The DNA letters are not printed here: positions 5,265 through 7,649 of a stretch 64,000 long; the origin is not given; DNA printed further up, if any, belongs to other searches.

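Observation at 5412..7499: Single ORF fusing a Ham1/RdgB non-canonical NTP pyrophosphatase to an RsmB/Sun 16S rRNA m5C methyltransferase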

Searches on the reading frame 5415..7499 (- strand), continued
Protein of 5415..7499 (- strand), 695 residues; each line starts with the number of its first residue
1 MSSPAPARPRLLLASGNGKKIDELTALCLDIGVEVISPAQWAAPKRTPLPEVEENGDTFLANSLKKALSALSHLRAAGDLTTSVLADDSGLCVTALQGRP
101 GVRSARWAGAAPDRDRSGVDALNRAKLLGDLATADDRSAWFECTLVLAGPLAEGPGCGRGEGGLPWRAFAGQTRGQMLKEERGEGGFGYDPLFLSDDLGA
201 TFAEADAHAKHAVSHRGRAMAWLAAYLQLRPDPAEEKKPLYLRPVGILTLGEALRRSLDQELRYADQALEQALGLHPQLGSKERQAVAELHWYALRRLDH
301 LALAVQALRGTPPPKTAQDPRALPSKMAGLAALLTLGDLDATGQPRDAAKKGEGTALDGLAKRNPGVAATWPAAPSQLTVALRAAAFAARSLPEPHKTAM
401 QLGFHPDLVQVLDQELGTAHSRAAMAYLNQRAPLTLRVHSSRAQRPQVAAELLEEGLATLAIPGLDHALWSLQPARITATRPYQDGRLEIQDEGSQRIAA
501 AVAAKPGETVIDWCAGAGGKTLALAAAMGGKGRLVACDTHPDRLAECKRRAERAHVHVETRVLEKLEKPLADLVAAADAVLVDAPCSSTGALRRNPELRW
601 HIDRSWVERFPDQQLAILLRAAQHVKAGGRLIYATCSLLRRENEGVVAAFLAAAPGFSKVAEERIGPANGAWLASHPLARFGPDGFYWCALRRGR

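Call 21: fold_search(model_id=the predicted structure, library=pdb)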
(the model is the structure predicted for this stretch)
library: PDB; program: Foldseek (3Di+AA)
matches with E <= 10: 1845; with E <= 0.001: 798
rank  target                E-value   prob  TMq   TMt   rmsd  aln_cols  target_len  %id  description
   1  2yxl                  1.3e-29  1.00  0.51  0.78   6.1       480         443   23  Crystal Structure of PH0851 (released 2008-04-29)
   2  1sqg                  2.6e-25  1.00  0.48  0.75   5.2       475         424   22  The crystal structure of the E. coli Fmu apoenzyme at 1.65 A resolution (released 2004-05-18)
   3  1sqf                  4.3e-25  1.00  0.49  0.76   5.1       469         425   22  The crystal structure of E. coli Fmu binary complex with S-Adenosylmethionine at 2.1 A resolution (released 2004-05-18)
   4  8fkt_SY               2.0e-21  1.00  0.39  0.71   9.9       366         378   22  Human nucleolar pre-60S ribosomal subunit (State C1) (released 2023-07-12)
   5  8esq_q                2.5e-21  1.00  0.39  0.79   2.2       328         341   22  Ytm1 associated nascent 60S ribosome State 2 (released 2022-11-30)
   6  8v87_q                3.1e-21  1.00  0.39  0.71   9.1       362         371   20  60S ribosome biogenesis intermediate (Dbp10 post-catalytic structure - Overall map) (released 2024-05-01)
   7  8i9w_CP               1.4e-19  1.00  0.39  0.74   6.7       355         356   21  Cryo-EM structure of a Chaetomium thermophilum pre-60S ribosomal subunit - Dbp10-3 (released 2023-05-17)
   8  7nac_q                1.7e-19  1.00  0.39  0.73   2.6       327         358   21  State E2 nucleolar 60S ribosomal biogenesis intermediate - Composite model (released 2022-11-09)
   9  3m6w                  3.4e-19  1.00  0.37  0.55   4.0       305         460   28  Multi-site-specific 16S rRNA methyltransferase RsmF from Thermus thermophilus in space group P21212 in complex with S-Ad (released 2010-03-31)
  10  3m6v_A                9.4e-19  1.00  0.36  0.54   4.1       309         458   26  Multi-site-specific 16S rRNA methyltransferase RsmF from Thermus thermophilus in space group P2 in complex with S-Aden (released 2010-03-31)
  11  5zvd_A                1.2e-18  1.00  0.38  0.67   2.5       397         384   19  The crystal structure of NSun6 from Pyrococcus horikoshii (released 2018-12-12)
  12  1ixk                  2.0e-18  1.00  0.37  0.80   2.8       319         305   23  Crystal Structure Analysis of Methyltransferase Homolog Protein from Pyrococcus Horikoshii (released 2003-09-09)
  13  8i9r_CP               2.5e-18  1.00  0.39  0.81   2.4       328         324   22  Cryo-EM structure of a Chaetomium thermophilum pre-60S ribosomal subunit - State 5S RNP (released 2023-05-17)
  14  9imb_B                3.7e-18  1.00  0.35  0.51   6.1       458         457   17  The crystal structure of human m5C methyltransferase NSUN6 bound to its S-adenosyl-L-methionine analog and a NECTIN-2  (released 2025-01-08)
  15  5wws_B                7.4e-18  1.00  0.34  0.51   7.5       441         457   17  Crystal structure of human NSun6/tRNA/SAM (released 2017-06-28)
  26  4bnq_B                9.4e-17  1.00  0.26  0.90   2.2       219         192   34  The structure of the Staphylococcus aureus Ham1 protein (released 2013-05-29)
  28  1k7k                  1.2e-16  1.00  0.27  0.86   2.4       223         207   34  crystal structure of RdgB- inosine triphosphate pyrophosphatase from E. coli (released 2002-08-14)
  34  3tqu_A                1.3e-15  1.00  0.26  0.90   2.0       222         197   33  Structure of a HAM1 protein from Coxiella burnetii (released 2011-09-21)
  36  4bnq_A                1.6e-15  1.00  0.25  0.81   3.2       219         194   33  The structure of the Staphylococcus aureus Ham1 protein (released 2013-05-29)
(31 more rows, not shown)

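Call 23: find_encoding_contigs(protein=P0001, flank=10000, max_places=3)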
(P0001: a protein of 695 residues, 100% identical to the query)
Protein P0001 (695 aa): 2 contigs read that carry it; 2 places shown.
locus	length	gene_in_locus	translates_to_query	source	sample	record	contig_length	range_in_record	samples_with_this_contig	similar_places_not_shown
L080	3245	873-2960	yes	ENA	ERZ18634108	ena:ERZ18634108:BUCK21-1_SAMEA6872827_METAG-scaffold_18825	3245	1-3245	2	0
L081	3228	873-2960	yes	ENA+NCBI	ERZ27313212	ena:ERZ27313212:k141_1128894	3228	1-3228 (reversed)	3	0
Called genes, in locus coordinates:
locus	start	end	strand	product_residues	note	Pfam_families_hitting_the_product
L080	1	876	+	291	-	?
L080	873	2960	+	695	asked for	PF01725:Ham1p_like, PF22458:RsmF-B_ferredox (weak), PF01189:Methyltr_RsmB-F, PF13649:Methyltransf_25 (faint)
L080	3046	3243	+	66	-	?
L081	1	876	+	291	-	?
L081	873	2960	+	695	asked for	PF01725:Ham1p_like, PF22458:RsmF-B_ferredox (weak), PF01189:Methyltr_RsmB-F, PF13649:Methyltransf_25 (faint)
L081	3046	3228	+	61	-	?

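Call 24: find_encoding_contigs(protein=P0051, flank=10000, max_places=2)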
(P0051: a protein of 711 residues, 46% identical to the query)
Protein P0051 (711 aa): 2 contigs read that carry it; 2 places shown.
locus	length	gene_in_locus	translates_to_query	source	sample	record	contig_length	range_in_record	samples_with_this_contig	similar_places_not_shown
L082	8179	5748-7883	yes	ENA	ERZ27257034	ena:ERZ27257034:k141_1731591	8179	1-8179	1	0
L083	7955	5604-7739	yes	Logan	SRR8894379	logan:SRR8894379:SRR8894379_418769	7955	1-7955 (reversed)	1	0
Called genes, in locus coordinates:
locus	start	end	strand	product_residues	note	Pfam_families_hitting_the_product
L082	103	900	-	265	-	-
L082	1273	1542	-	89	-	-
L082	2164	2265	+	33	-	-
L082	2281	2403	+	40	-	-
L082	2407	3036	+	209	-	PF17655:IRK_C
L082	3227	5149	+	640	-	-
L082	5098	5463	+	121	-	-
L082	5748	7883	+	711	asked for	PF01725:Ham1p_like, PF01189:Methyltr_RsmB-F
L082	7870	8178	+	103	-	?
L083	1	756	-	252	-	?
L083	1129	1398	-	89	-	-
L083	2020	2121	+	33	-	-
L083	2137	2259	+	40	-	-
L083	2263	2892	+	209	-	PF17655:IRK_C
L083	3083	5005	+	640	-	-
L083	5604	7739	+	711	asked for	PF01725:Ham1p_like, PF01189:Methyltr_RsmB-F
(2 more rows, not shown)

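Call 25: find_encoding_contigs(protein=P0015, flank=9000, max_places=2)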
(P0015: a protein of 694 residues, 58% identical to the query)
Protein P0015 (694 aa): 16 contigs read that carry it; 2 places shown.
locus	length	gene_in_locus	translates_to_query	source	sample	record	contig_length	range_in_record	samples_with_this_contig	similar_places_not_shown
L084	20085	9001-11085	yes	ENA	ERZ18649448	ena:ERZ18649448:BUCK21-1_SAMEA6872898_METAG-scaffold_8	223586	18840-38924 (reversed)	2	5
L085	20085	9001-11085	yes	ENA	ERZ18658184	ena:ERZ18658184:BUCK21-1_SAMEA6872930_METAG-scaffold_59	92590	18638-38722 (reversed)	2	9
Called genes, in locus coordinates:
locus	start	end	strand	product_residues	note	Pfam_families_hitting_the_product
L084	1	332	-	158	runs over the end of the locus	PF01250:Ribosomal_S6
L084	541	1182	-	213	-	PF01195:Pept_tRNA_hydro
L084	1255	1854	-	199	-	PF01386:Ribosomal_L25p, PF14693:Ribosomal_TL5_C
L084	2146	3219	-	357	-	PF00226:DnaJ, PF01556:DnaJ_C, PF00684:DnaJ_CXXCXGXG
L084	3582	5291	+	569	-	PF00309:Sigma54_AID, PF04963:Sigma54_CBD, PF04552:Sigma54_DBD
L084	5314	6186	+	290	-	PF03668:RapZ-like_N, PF22740:PapZ_C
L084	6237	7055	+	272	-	PF03411:Peptidase_M74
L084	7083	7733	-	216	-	-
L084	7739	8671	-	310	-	-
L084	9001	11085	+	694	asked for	PF01725:Ham1p_like, PF22458:RsmF-B_ferredox, PF01189:Methyltr_RsmB-F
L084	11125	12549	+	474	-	PF00009:GTP_EFTU (faint), PF00350:Dynamin_N (faint), PF01926:MMR_HSR1, PF02421:FeoB_N, PF07650:KH_2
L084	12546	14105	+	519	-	PF00009:GTP_EFTU (weak), PF00071:Ras (faint), PF01926:MMR_HSR1, PF02421:FeoB_N, PF00009:GTP_EFTU, PF01926:MMR_HSR1, PF02421:FeoB_N, PF14714:KH_dom-like, +5 more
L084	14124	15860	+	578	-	PF02463:SMC_N, PF13476:AAA_23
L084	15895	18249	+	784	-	-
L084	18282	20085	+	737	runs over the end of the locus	PF00805:Pentapeptide, PF13576:Pentapeptide_3 (faint), PF00805:Pentapeptide, PF14559:TPR_19 (faint), PF01636:APH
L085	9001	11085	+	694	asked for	PF01725:Ham1p_like, PF22458:RsmF-B_ferredox, PF01189:Methyltr_RsmB-F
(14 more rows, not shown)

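Call 26: find_encoding_contigs(protein=P0037, flank=9000, max_places=1)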
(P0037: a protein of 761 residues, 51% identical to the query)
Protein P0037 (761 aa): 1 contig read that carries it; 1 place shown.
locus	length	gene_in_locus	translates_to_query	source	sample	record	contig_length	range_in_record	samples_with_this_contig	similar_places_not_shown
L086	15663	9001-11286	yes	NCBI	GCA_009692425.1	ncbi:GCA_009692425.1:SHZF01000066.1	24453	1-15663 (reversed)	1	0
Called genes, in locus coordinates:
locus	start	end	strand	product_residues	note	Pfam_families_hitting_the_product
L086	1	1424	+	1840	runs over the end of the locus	PF00005:ABC_tran (faint), PF01443:Viral_helicase1 (faint), PF02463:SMC_N (faint), PF02492:cobW (faint), PF03193:RsgA_GTPase (faint), PF17760:UvrA_inter (weak), PF17755:UvrA_DNA-bind, PF17760:UvrA_inter, +15 more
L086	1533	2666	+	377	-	PF03575:Peptidase_S51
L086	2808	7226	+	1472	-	-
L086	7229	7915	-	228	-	PF00849:PseudoU_synth_2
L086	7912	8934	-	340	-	-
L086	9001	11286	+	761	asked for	PF01725:Ham1p_like, PF22458:RsmF-B_ferredox (faint), PF01189:Methyltr_RsmB-F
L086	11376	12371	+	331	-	-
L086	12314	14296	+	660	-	PF02518:HATPase_c, PF13589:HATPase_c_3, PF01119:DNA_mis_repair, PF08676:MutL_C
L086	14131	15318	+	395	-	PF01715:IPPT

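Call 27: find_encoding_contigs(protein=P0042, flank=9000, max_places=1)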
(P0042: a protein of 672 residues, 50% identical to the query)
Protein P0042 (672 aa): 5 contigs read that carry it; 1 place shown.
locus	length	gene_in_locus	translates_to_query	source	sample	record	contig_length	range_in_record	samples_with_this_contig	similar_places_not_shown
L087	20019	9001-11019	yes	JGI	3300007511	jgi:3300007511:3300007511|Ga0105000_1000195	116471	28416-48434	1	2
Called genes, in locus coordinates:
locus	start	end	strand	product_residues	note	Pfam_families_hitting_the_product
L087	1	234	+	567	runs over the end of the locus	PF00309:Sigma54_AID, PF04963:Sigma54_CBD, PF04552:Sigma54_DBD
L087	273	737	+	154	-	PF00359:PTS_EIIA_2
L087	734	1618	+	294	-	PF03668:RapZ-like_N, PF22740:PapZ_C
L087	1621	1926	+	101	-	PF00381:PTS-HPr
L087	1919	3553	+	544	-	PF05524:PEP-utilisers_N, PF00391:PEP-utilizers, PF02896:PEP-utilizers_C, PF03328:HpcH_HpaI (weak)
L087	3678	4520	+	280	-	PF03411:Peptidase_M74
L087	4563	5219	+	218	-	PF03692:CxxCxxCC (weak)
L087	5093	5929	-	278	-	-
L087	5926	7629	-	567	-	PF14522:Cytochrome_C7 (faint), PF13435:Cytochrome_C554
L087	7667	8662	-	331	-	-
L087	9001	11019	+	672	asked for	PF01725:Ham1p_like, PF22458:RsmF-B_ferredox (weak), PF01189:Methyltr_RsmB-F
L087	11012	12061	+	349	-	PF03193:RsgA_GTPase (faint), PF00350:Dynamin_N (faint), PF01926:MMR_HSR1, PF02421:FeoB_N, PF02492:cobW (faint), PF04548:AIG1 (weak), PF00009:GTP_EFTU (weak), PF07650:KH_2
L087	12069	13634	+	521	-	PF00009:GTP_EFTU (weak), PF00071:Ras (faint), PF01926:MMR_HSR1, PF02421:FeoB_N, PF00009:GTP_EFTU, PF01926:MMR_HSR1, PF02421:FeoB_N, PF14714:KH_dom-like, +4 more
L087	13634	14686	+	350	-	PF08279:HTH_11 (weak), PF12802:MarR_2 (weak), PF12840:HTH_20 (weak), PF13280:WYL, PF25583:WCX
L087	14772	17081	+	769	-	-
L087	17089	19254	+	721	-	PF13576:Pentapeptide_3 (faint), PF00805:Pentapeptide, PF13599:Pentapeptide_4 (weak), PF00805:Pentapeptide, PF24575:TPR_Slam (faint), PF01636:APH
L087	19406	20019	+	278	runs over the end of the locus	-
